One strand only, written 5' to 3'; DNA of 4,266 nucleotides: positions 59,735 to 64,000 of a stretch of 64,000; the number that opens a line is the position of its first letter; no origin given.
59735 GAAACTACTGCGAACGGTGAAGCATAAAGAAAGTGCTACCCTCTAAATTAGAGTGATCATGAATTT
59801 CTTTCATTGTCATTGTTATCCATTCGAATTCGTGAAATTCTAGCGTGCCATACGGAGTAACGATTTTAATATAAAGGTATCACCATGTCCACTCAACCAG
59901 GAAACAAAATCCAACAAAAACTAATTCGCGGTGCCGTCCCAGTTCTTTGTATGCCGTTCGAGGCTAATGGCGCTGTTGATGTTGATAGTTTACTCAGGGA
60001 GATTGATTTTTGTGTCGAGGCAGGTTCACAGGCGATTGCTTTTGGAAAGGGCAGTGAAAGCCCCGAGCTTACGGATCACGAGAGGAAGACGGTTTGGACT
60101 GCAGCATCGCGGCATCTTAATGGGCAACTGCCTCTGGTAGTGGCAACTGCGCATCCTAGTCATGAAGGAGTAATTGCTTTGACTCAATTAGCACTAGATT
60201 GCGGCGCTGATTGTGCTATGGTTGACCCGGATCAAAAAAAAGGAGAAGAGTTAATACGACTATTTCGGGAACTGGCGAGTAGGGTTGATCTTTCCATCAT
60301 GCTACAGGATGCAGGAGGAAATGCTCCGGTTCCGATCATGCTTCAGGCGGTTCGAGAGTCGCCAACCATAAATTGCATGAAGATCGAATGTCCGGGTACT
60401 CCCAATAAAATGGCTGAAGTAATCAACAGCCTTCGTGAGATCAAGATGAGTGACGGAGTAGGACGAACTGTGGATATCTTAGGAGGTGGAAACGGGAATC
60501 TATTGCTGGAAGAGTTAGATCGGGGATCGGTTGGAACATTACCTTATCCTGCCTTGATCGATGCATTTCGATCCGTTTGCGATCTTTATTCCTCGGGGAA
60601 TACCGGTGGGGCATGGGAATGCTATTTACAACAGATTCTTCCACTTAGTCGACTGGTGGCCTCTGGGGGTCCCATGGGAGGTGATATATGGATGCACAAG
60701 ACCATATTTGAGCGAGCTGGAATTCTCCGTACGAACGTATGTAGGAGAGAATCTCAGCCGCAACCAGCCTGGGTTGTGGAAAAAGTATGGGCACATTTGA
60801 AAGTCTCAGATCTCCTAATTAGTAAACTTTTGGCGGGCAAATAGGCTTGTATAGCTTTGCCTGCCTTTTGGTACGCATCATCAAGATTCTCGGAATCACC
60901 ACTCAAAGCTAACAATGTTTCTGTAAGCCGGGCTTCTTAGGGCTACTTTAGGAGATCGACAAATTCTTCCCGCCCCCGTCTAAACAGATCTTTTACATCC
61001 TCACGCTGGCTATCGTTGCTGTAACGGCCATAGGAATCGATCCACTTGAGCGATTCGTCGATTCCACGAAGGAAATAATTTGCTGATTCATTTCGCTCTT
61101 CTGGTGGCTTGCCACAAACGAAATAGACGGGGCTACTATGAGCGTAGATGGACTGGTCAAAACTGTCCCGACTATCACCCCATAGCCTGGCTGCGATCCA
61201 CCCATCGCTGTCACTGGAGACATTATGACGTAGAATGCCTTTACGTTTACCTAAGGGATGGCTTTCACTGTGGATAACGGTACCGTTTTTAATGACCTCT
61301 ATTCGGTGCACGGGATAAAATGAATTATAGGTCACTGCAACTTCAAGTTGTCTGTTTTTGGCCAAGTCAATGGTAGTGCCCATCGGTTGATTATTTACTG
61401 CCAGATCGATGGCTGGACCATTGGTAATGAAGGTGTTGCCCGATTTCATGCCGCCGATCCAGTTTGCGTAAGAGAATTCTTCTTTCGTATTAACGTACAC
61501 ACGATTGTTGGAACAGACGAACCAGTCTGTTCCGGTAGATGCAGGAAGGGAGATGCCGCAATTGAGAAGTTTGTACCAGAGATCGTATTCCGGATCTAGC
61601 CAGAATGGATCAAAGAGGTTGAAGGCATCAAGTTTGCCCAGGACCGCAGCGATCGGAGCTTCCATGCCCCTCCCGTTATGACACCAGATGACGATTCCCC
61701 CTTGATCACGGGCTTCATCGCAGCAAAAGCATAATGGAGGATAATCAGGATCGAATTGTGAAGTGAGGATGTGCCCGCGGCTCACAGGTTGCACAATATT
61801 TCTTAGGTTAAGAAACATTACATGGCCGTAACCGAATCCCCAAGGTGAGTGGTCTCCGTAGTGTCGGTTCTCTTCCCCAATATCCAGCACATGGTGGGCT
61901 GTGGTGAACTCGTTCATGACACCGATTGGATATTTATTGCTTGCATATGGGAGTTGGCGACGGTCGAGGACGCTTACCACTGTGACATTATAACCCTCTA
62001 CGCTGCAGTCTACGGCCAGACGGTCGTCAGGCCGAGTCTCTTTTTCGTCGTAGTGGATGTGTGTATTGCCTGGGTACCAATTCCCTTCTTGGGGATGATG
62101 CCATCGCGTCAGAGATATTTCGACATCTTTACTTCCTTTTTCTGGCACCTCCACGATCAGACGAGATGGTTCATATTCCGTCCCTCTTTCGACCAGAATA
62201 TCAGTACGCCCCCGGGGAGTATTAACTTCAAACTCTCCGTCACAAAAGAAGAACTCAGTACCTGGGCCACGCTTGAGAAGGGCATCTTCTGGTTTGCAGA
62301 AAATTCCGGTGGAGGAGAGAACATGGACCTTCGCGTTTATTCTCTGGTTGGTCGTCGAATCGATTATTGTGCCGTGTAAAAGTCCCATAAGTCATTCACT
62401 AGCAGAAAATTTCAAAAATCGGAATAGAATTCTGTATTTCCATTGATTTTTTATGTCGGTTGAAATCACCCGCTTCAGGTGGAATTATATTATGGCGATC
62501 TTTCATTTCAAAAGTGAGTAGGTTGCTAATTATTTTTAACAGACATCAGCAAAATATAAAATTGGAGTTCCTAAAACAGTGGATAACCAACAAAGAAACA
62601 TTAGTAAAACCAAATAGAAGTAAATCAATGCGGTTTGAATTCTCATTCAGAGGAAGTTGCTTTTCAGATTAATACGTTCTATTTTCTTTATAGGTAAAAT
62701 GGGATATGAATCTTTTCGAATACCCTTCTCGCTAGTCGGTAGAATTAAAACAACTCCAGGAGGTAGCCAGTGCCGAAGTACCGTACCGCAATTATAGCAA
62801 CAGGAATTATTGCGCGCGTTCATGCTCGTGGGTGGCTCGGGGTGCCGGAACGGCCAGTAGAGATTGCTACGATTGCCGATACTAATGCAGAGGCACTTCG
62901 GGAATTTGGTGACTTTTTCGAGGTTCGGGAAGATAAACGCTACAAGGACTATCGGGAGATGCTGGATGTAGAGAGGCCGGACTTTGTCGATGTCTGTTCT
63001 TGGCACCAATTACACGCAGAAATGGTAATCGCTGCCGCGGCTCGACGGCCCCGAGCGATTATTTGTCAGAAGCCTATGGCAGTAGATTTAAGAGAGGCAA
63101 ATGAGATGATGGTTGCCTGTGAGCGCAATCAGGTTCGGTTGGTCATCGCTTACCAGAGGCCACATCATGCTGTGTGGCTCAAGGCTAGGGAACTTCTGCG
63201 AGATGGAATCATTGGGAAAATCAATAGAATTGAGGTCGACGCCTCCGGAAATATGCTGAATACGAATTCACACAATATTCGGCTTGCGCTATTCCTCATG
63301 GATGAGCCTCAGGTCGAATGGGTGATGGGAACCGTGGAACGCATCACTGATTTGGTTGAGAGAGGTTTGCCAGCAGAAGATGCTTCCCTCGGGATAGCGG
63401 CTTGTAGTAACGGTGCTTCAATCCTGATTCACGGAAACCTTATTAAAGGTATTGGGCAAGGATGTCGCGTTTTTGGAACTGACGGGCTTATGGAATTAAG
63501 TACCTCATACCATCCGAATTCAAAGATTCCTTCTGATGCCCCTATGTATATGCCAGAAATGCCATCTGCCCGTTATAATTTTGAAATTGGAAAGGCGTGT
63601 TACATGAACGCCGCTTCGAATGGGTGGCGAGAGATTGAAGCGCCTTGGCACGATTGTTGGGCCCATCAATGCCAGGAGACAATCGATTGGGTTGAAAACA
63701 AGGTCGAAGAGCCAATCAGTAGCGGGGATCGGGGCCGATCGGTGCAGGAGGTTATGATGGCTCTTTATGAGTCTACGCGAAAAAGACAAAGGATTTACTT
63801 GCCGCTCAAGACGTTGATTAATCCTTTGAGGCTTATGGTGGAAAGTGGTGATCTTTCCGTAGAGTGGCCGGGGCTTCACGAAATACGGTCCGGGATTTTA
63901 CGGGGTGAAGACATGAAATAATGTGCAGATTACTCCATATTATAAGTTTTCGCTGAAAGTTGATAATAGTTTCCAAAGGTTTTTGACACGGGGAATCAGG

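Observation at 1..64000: Three enzyme families supply 23 of 49 genes: 9 enolase-superfamily, 8 Gfo/Idh/MocA and 6 PhyH dioxygenases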

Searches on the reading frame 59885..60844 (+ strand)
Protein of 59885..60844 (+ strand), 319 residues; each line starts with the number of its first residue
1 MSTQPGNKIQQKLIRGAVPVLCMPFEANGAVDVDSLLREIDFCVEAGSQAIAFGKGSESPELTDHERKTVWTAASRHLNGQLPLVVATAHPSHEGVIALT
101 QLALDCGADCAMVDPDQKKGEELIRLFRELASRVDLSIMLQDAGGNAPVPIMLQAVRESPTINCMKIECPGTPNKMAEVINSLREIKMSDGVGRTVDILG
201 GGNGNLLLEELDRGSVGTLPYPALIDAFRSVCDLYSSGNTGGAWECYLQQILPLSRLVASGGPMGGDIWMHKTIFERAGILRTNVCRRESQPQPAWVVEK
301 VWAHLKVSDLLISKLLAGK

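Call 7: search_protein_families(library=pfam, proteins=[window:59885-60841:+])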
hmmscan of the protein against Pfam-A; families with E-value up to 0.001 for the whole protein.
window:59885-60841:+ (319 aa): 1 family
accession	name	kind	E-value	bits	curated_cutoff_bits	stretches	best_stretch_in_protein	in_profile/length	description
PF00701.28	DHDPS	-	5.7e-13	48.7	22.1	1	15-287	3-268/289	Dihydrodipicolinate synthetase family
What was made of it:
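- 59885..60844 (+): DHDPS-family (class I) aldolase candidate. Pfam 48.7 bits against 22.1 (call 7).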

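Call 30: find_encoding_contigs(protein=window:59885-60844:+, flank=10000, max_places=4)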
Protein window:59885-60844:+ (319 aa): 13 contigs read that carry it; 4 places shown.
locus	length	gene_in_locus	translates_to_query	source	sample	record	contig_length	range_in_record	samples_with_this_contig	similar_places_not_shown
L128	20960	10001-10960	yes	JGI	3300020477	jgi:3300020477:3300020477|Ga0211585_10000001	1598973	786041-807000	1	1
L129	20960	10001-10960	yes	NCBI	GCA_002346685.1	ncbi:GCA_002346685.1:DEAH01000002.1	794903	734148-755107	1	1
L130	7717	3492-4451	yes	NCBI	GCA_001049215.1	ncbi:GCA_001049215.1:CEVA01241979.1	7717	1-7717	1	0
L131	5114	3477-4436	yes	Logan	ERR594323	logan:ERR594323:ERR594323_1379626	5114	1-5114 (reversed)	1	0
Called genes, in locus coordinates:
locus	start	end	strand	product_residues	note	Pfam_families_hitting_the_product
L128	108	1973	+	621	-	PF26099:DUF8034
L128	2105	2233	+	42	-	-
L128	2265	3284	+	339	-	PF01408:GFO_IDH_MocA, PF22725:GFO_IDH_MocA_C3 (weak)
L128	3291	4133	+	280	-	PF05721:PhyH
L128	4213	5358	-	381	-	PF02746:MR_MLE_N (weak), PF13378:MR_MLE_C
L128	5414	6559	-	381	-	PF02746:MR_MLE_N (weak), PF13378:MR_MLE_C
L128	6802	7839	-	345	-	PF00291:PALP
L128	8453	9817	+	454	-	PF01546:Peptidase_M20, PF07687:M20_dimer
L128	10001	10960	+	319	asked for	PF00701:DHDPS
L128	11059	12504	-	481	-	-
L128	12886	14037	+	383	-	PF01408:GFO_IDH_MocA, PF22725:GFO_IDH_MocA_C3 (faint)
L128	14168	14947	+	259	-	PF00106:adh_short, PF08659:KR, PF23441:SDR (faint), PF13561:adh_short_C2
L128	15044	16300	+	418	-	PF13378:MR_MLE_C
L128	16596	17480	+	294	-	PF03328:HpcH_HpaI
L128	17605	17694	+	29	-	-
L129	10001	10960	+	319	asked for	PF00701:DHDPS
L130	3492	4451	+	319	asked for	PF00701:DHDPS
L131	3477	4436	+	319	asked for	PF00701:DHDPS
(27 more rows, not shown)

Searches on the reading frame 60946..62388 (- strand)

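Call 7: search_protein_families(library=pfam, proteins=[window:60946-62388:-])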
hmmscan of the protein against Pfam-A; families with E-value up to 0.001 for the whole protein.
window:60946-62388:- (481 aa): 0 families

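Call 38: search_protein_families(library=ncbifam, proteins=[window:60946-62388:-], max_evalue=0.001)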
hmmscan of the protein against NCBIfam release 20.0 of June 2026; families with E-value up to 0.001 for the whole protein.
window:60946-62388:- (481 aa): 1 family
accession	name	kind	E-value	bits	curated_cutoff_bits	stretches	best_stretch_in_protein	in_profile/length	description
NF038032.1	CehA_McbA_metalo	domain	3e-49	168.2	80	1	103-423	1-314/315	CehA/McbA family metallohydrolase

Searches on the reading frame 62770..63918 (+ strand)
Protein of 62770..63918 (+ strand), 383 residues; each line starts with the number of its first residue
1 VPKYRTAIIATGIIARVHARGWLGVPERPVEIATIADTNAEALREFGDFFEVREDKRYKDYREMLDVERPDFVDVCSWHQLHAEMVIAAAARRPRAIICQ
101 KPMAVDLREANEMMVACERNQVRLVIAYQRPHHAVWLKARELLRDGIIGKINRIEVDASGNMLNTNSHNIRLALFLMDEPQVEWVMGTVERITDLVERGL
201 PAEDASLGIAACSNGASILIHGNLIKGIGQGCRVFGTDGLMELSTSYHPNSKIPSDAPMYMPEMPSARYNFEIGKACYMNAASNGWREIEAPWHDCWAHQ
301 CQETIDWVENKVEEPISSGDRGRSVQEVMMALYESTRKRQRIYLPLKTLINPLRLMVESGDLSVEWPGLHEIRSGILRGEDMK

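Call 7: search_protein_families(library=pfam, proteins=[window:62770-63918:+])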
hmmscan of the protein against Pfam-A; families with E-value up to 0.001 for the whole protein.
window:62770-63918:+ (383 aa): 2 families
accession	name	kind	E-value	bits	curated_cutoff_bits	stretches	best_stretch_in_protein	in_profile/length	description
PF01408.29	GFO_IDH_MocA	-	8.8e-20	72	24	1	5-127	2-119/120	Oxidoreductase family, NAD-binding Rossmann fold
PF22725.1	GFO_IDH_MocA_C3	-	2.1e-06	28.2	27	0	158-241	42-123/124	GFO/IDH/MocA C-terminal domain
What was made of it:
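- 62770..63921 (+): Gfo/Idh/MocA oxidoreductase. Beyond it the island continues with an SDR, an enolase, an HpcH aldolase, a WelO5-like oxygenase and another Gfo. Pfam 72 bits (call 7).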

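Call 39: search_protein_families(library=ncbifam, proteins=[window:62770-63918:+], max_evalue=0.001)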
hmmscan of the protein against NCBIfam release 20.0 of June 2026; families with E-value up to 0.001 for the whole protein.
window:62770-63918:+ (383 aa): 6 families
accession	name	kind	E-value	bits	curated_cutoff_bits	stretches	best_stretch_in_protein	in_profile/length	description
TIGR04380.1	myo_inos_iolG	equivalog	4.3e-20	71.9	355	1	4-156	2-150/330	inositol 2-dehydrogenase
NF041392.1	XylDh_Gfo6_Halo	equivalog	5.8e-17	61.5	350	1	35-166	47-178/350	D-xylose 1-dehydrogenase Gfo6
NF040723.1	UDP-GlcNAcDh_Arch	equivalog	2.3e-16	60.2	450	1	5-162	2-152/302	UDP-N-acetylglucosamine 3-dehydrogenase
NF052479.1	LevoglcsnDh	equivalog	8.4e-16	57.6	650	1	3-153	3-156/386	levoglucosan dehydrogenase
NF052679.1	InsChiInosDhIolG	equivalog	4e-07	29.4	540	1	6-150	5-147/343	bifunctional inositol 2-dehydrogenase/D-chiro-inositol 1-dehydrogenase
NF058561.1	BT_2158_fam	equivalog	9.5e-07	27.7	750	1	49-156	74-182/487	glycoside 3-dehydrogenase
